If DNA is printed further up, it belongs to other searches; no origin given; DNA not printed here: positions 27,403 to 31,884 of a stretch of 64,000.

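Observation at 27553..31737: Signal-less 1394-aa fusion of a GT-B glycosyltransferase module with a NAGPA-type phosphodiester glycosidase module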

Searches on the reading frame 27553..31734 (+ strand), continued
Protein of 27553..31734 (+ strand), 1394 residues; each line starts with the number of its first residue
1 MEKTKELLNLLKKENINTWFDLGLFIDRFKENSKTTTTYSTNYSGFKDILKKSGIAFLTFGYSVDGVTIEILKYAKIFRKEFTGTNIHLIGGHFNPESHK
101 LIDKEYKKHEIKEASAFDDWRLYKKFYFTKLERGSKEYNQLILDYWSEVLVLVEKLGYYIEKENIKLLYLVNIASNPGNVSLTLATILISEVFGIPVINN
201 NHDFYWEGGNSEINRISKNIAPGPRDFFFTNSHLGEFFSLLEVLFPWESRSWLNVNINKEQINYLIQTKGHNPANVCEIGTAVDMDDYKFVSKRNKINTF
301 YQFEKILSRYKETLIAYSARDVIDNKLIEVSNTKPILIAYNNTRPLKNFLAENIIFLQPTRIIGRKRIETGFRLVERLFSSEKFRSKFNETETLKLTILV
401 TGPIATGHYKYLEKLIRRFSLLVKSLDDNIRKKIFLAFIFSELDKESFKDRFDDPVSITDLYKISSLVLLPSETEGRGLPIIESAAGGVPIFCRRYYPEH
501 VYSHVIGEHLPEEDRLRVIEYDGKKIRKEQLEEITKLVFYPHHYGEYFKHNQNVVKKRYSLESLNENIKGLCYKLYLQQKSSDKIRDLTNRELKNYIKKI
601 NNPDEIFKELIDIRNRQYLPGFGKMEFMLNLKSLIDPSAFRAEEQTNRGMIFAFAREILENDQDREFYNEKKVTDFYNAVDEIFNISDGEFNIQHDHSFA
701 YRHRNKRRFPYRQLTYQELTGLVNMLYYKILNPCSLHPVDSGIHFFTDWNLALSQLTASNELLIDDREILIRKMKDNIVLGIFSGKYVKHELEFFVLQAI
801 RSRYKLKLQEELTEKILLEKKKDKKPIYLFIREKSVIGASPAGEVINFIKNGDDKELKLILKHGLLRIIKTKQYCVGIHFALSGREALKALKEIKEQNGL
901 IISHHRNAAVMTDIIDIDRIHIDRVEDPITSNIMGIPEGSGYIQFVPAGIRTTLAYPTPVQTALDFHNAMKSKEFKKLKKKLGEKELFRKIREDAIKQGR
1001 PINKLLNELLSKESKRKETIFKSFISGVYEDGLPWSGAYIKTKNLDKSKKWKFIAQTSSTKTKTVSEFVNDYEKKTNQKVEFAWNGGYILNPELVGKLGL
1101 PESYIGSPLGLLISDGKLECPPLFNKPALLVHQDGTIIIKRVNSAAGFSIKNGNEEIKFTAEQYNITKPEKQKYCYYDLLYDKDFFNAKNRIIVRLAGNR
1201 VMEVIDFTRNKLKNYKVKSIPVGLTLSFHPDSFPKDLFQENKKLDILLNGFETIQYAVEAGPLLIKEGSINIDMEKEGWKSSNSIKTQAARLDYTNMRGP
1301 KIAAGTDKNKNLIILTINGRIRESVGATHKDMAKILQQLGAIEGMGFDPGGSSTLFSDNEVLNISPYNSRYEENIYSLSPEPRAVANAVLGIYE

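Call 5: find_homologous_proteins(query=window:27553-31734:+)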
Query window:27553-31734:+ (1394 aa): 790 proteins with E <= 0.001 among 8000 candidates; the best 120 are listed.
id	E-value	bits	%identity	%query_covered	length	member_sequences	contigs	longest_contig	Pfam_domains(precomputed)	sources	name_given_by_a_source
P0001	0.0e+0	3153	100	100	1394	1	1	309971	PF09992.15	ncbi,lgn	-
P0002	0.0e+0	2332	73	100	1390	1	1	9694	PF00534.27,PF09992.15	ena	-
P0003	0.0e+0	2319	72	100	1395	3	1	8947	PF00534.27,PF09992.15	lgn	-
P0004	0.0e+0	2309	72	99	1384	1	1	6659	PF00534.27,PF09992.15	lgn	-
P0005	0.0e+0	2293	72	99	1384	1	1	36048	PF00534.27,PF09992.15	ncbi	-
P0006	0.0e+0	2290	71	99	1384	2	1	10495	PF00534.27,PF09992.15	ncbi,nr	ncbi:MAG: phosphodiester glycosidase family protein [Bacteroidota bacterium]|nr:phosphodiester glyco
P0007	0.0e+0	2275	72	100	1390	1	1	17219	PF00534.27,PF09992.15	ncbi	-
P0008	0.0e+0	2054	65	100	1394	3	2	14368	PF00534.27,PF09992.15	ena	-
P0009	0.0e+0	1991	64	100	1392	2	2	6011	PF00534.27,PF09992.15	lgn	-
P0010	0.0e+0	1982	63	100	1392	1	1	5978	PF00534.27,PF09992.15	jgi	jgi:hypothetical protein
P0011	0.0e+0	1950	62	100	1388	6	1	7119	PF00534.27,PF09992.15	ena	-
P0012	0.0e+0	1944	62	100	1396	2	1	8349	PF09992.15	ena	-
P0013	0.0e+0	1933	61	100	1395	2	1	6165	PF00534.27,PF09992.15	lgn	-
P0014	0.0e+0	1838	59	100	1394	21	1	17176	PF00534.27,PF09992.15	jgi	-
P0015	0.0e+0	1816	59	100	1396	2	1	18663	PF00534.27,PF09992.15,PF13692.13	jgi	jgi:hypothetical protein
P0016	0.0e+0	1782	57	100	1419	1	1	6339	PF00534.27,PF09992.15,PF13692.13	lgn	-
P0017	0.0e+0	1775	57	100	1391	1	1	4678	PF00534.27,PF09992.15,PF13692.13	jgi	-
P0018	0.0e+0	1774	56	100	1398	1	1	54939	PF00534.27,PF09992.15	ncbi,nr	ncbi:MAG: phosphodiester glycosidase family protein [Bacteroidetes bacterium]|nr:phosphodiester glyc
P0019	0.0e+0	1763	57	100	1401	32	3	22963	PF00534.27,PF09992.15,PF13692.13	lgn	-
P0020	0.0e+0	1760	57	100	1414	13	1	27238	PF00534.27,PF09992.15,PF13692.13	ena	-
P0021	0.0e+0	1758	56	100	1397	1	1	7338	PF00534.27,PF09992.15,PF13692.13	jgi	-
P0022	0.0e+0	1754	57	100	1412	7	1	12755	PF00534.27,PF09992.15,PF13692.13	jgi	-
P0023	0.0e+0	1751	56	100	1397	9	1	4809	PF00534.27,PF09992.15,PF13692.13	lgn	-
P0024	0.0e+0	1751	56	100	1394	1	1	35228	PF00534.27,PF09992.15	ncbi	-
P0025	0.0e+0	1750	57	100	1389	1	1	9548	PF00534.27,PF09992.15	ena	-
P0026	0.0e+0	1748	56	100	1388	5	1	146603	PF00534.27,PF09992.15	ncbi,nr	ncbi:MAG: phosphodiester glycosidase family protein [Bacteroidales bacterium]|nr:phosphodiester glyc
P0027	0.0e+0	1746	57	100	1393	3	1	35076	PF00534.27,PF09992.15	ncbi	-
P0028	0.0e+0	1744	57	99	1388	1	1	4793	PF00534.27,PF09992.15,PF13692.13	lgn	-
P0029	0.0e+0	1743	55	100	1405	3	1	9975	PF00534.27,PF09992.15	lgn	-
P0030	0.0e+0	1741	55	100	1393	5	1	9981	PF00534.27,PF09992.15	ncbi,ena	-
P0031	0.0e+0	1736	57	100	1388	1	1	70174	PF00534.27,PF09992.15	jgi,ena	-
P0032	0.0e+0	1735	56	100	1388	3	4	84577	PF00534.27,PF09992.15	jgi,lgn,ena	-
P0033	0.0e+0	1735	56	100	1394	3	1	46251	PF00534.27,PF09992.15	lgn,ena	-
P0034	0.0e+0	1731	55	100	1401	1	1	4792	PF00534.27,PF09992.15,PF13692.13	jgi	-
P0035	0.0e+0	1730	56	100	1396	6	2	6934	PF00534.27,PF09992.15,PF20706.4,PF13692.13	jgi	jgi:hypothetical protein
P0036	0.0e+0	1729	56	99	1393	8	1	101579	PF00534.27,PF09992.15,PF13692.13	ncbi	-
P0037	0.0e+0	1728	56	100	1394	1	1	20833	PF00534.27,PF09992.15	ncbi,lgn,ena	-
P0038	0.0e+0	1724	56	100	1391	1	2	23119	PF00534.27,PF09992.15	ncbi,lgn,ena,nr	ncbi:MAG: phosphodiester glycosidase family protein [Bacteroidales bacterium]|nr:phosphodiester glyc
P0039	0.0e+0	1722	56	99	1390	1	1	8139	PF00534.27,PF09992.15,PF13692.13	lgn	-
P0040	0.0e+0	1722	57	99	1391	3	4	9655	PF00534.27,PF09992.15,PF13692.13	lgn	-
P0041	0.0e+0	1720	55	100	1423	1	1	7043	PF09992.15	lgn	-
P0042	0.0e+0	1718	56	100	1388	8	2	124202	PF00534.27,PF09992.15,PF13692.13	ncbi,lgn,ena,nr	ncbi:MAG: phosphodiester glycosidase family protein [Bacteroidales bacterium]|nr:phosphodiester glyc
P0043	0.0e+0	1717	55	100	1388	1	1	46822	PF00534.27,PF09992.15,PF13692.13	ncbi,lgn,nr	ncbi:MAG: phosphodiester glycosidase family protein [Bacteroidales bacterium]|nr:phosphodiester glyc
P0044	0.0e+0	1715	55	100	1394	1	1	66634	PF00534.27,PF09992.15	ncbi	-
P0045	0.0e+0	1713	56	99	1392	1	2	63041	PF00534.27,PF09992.15,PF13692.13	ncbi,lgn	-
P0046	0.0e+0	1711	56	99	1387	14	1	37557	PF00534.27,PF09992.15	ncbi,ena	-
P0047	0.0e+0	1708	56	99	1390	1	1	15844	PF00534.27,PF09992.15,PF13692.13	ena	-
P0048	0.0e+0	1708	56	100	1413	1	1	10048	PF00534.27,PF09992.15,PF13692.13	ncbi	-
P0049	0.0e+0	1706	56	100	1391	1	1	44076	PF00534.27,PF09992.15,PF13692.13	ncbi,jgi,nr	ncbi:MAG: glycosyltransferase [Chlorobi bacterium]|nr:glycosyltransferase [Chlorobiota bacterium]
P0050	0.0e+0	1706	55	100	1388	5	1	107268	PF00534.27,PF09992.15,PF13692.13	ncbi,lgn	-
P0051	0.0e+0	1705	55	100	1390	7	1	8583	PF00534.27,PF09992.15,PF13692.13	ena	-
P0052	0.0e+0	1704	55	100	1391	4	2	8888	PF00534.27,PF09992.15,PF13692.13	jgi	jgi:hypothetical protein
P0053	0.0e+0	1704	54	100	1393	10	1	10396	PF00534.27,PF09992.15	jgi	jgi:hypothetical protein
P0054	0.0e+0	1703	55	100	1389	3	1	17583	PF00534.27,PF09992.15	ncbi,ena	-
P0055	0.0e+0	1703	55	100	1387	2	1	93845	PF00534.27,PF09992.15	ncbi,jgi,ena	-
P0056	0.0e+0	1702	55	99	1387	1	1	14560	PF00534.27,PF09992.15,PF13692.13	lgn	-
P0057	0.0e+0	1702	55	100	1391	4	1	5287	PF00534.27,PF09992.15,PF13692.13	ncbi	-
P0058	0.0e+0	1702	56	100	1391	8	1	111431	PF00534.27,PF09992.15,PF13692.13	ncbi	-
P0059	0.0e+0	1701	55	100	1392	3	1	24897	PF00534.27,PF09992.15,PF13692.13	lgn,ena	-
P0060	0.0e+0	1701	54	100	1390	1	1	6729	PF00534.27,PF09992.15,PF13692.13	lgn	-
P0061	0.0e+0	1698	55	99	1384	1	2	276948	PF00534.27,PF09992.15,PF13692.13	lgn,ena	-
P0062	0.0e+0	1697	55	99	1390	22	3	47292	PF00534.27,PF09992.15,PF13692.13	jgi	jgi:hypothetical protein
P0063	0.0e+0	1696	55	100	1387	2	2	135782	PF00534.27,PF09992.15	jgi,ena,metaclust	metaclust:\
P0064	0.0e+0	1695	56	100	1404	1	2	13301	PF00534.27,PF09992.15,PF13692.13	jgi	-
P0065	0.0e+0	1695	55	100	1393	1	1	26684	PF00534.27,PF09992.15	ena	-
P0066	0.0e+0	1695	55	100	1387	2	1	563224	PF00534.27,PF09992.15,PF13692.13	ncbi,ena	-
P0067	0.0e+0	1694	55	100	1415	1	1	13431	PF00534.27,PF09992.15,PF13692.13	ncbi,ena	-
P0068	0.0e+0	1694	56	100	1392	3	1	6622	PF00534.27,PF09992.15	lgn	-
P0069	0.0e+0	1693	56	100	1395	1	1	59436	PF00534.27,PF09992.15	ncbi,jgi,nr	ncbi:MAG: hypothetical protein GXO83_13535 [Chlorobi bacterium]|nr:hypothetical protein [Chlorobiota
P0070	0.0e+0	1693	55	100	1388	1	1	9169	PF00534.27,PF09992.15,PF13692.13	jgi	-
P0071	0.0e+0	1692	55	99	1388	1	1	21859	PF00534.27,PF09992.15,PF13692.13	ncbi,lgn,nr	ncbi:MAG: phosphodiester glycosidase family protein [Bacteroidales bacterium]|nr:phosphodiester glyc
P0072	0.0e+0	1690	54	100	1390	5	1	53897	PF00534.27,PF09992.15,PF13692.13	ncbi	-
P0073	0.0e+0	1690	55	99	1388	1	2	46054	PF00534.27,PF09992.15,PF13692.13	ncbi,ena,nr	ncbi:MAG: phosphodiester glycosidase family protein [Bacteroidales bacterium]|nr:phosphodiester glyc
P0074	0.0e+0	1688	56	100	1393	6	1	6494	PF00534.27,PF09992.15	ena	-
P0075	0.0e+0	1683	54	99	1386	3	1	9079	PF00534.27,PF09992.15,PF13692.13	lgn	-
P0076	0.0e+0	1681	55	100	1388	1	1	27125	PF00534.27,PF09992.15,PF13692.13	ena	-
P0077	0.0e+0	1680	54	100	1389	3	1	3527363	PF00534.27,PF09992.15,PF13692.13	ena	-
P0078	0.0e+0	1680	55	99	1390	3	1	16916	PF00534.27,PF09992.15,PF13692.13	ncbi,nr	ncbi:MAG: phosphodiester glycosidase family protein [Bacteroidota bacterium]|nr:phosphodiester glyco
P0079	0.0e+0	1679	54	100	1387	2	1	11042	PF00534.27,PF09992.15,PF13692.13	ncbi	ncbi:MAG: phosphodiester glycosidase family protein [Bacteroidota bacterium]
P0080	0.0e+0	1676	55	100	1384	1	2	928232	PF00534.27,PF09992.15,PF13692.13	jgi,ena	-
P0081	0.0e+0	1676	54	100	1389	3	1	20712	PF00534.27,PF09992.15,PF13692.13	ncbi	-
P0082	0.0e+0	1674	54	100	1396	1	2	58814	PF00534.27,PF09992.15,PF13692.13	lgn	-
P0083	0.0e+0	1673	54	100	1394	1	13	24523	PF00534.27,PF09992.15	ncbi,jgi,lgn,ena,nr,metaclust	ncbi:MAG: hypothetical protein HN704_00935 [Bacteroidetes bacterium]|jgi:hypothetical protein|nr:hyp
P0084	0.0e+0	1673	54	99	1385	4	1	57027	PF00534.27,PF09992.15,PF13692.13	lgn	-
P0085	0.0e+0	1672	55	99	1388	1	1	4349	PF00534.27,PF09992.15,PF13692.13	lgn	-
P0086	0.0e+0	1672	55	99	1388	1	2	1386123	PF00534.27,PF09992.15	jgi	jgi:Phosphodiester glycosidase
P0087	0.0e+0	1671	54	100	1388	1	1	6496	PF00534.27,PF09992.15,PF13692.13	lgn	-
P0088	0.0e+0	1671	54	100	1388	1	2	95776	PF00534.27,PF09992.15,PF13692.13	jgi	jgi:Phosphodiester glycosidase/Glycosyl transferases group 1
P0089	0.0e+0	1670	54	100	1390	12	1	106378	PF00534.27,PF09992.15,PF13692.13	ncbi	-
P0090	0.0e+0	1669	54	100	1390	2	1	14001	PF00534.27,PF09992.15,PF13692.13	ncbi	ncbi:MAG: phosphodiester glycosidase family protein [Bacteroidota bacterium]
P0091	0.0e+0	1669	53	99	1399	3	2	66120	PF00534.27,PF09992.15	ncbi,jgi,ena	-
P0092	0.0e+0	1668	53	100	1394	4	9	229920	PF00534.27,PF09992.15,PF13692.13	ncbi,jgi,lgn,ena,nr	ncbi:MAG TPA: glycosyltransferase [Bacteroidetes bacterium]|nr:glycosyltransferase [Bacteroidota bac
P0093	0.0e+0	1667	53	100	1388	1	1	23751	PF00534.27,PF09992.15,PF13692.13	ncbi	-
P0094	0.0e+0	1664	55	100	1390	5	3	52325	PF00534.27,PF09992.15,PF20706.4,PF13692.13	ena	-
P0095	0.0e+0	1661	55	99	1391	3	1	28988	PF00534.27,PF09992.15,PF13692.13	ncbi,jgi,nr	ncbi:MAG: phosphodiester glycosidase family protein [Bacteroidales bacterium]|jgi:hypothetical prote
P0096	0.0e+0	1660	54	100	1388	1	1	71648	PF00534.27,PF09992.15,PF13692.13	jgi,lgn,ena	-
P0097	0.0e+0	1659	54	100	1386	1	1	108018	PF00534.27,PF09992.15,PF13692.13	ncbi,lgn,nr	ncbi:MAG: glycosyltransferase [Bacteroidales bacterium]|nr:glycosyltransferase [Bacteroidales bacter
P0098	0.0e+0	1657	53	100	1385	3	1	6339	PF00534.27,PF09992.15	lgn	-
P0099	0.0e+0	1657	54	100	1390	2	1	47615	PF00534.27,PF09992.15,PF13692.13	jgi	jgi:glycosyltransferase involved in cell wall biosynthesis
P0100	0.0e+0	1656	55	99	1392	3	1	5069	PF00534.27,PF09992.15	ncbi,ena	-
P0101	0.0e+0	1654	54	99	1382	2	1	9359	PF00534.27,PF09992.15,PF13692.13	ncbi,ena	-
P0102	0.0e+0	1654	54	100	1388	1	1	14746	PF00534.27,PF09992.15,PF13692.13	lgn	-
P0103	0.0e+0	1652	53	100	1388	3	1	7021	PF00534.27,PF09992.15,PF13692.13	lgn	-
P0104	0.0e+0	1652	54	100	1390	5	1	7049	PF00534.27,PF09992.15,PF13692.13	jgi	-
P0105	0.0e+0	1651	53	99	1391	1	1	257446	PF00534.27,PF09992.15,PF13692.13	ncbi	ncbi:MAG: phosphodiester glycosidase family protein [Marinifilaceae bacterium]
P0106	0.0e+0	1651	54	100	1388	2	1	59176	PF00534.27,PF09992.15,PF13692.13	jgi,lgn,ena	-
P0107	0.0e+0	1650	52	99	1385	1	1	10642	PF00534.27,PF09992.15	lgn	-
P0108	0.0e+0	1649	53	100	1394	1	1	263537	PF00534.27,PF09992.15,PF13692.13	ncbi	-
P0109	0.0e+0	1649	52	100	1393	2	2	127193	PF00534.27,PF09992.15,PF13692.13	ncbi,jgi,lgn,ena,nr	ncbi:MAG TPA: glycosyltransferase [Bacteroidetes bacterium]|nr:glycosyltransferase [Bacteroidota bac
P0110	0.0e+0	1648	53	100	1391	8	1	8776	PF00534.27,PF09992.15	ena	-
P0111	0.0e+0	1648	54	100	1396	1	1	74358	PF00534.27,PF09992.15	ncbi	-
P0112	0.0e+0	1645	54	99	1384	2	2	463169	PF00534.27,PF09992.15,PF13692.13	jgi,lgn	jgi:ribosomal protein S17E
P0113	0.0e+0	1644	54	100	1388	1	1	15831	PF00534.27,PF09992.15,PF13692.13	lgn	-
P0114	0.0e+0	1644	54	99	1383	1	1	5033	PF00534.27,PF09992.15,PF13692.13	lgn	-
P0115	0.0e+0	1643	54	99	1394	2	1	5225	PF00534.27,PF09992.15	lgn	-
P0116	0.0e+0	1643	53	100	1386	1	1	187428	PF00534.27,PF09992.15,PF13692.13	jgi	jgi:hypothetical protein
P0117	0.0e+0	1642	54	100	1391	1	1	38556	PF00534.27,PF09992.15,PF13692.13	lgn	-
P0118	0.0e+0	1642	53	100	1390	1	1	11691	PF00534.27,PF09992.15,PF13692.13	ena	-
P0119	0.0e+0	1642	53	99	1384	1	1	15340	PF00534.27,PF09992.15,PF13692.13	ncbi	-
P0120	0.0e+0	1642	54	99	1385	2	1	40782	PF00534.27,PF09992.15,PF13692.13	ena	-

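Call 9: find_encoding_contigs(protein=P0001, flank=10000, max_places=3)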
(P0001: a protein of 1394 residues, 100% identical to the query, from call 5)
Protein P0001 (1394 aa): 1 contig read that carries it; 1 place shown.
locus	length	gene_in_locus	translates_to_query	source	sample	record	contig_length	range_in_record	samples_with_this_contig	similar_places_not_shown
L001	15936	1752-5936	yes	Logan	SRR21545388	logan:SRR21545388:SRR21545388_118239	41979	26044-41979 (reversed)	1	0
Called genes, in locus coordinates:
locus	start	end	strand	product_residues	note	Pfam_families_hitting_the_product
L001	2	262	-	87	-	?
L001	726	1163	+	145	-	PF02502:LacAB_rpiB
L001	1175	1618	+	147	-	PF02082:Rrf2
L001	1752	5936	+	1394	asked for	PF09992:NAGPA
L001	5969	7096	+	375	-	PF04055:Radical_SAM, PF06969:HemN_C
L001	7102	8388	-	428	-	PF00534:Glycos_transf_1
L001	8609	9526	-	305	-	PF28533:DUF8429, PF28532:DUF8428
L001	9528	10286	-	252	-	PF00300:His_Phos_1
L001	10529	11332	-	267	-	PF01790:LGT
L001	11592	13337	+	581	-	PF13205:Big_5, PF09912:DUF2141 (faint)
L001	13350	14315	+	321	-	PF00480:ROK, PF01869:BcrAD_BadFG (faint), PF02685:Glucokinase (faint)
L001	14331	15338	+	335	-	PF01380:SIS (weak)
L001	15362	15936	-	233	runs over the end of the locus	PF01128:IspD, PF12804:NTP_transf_3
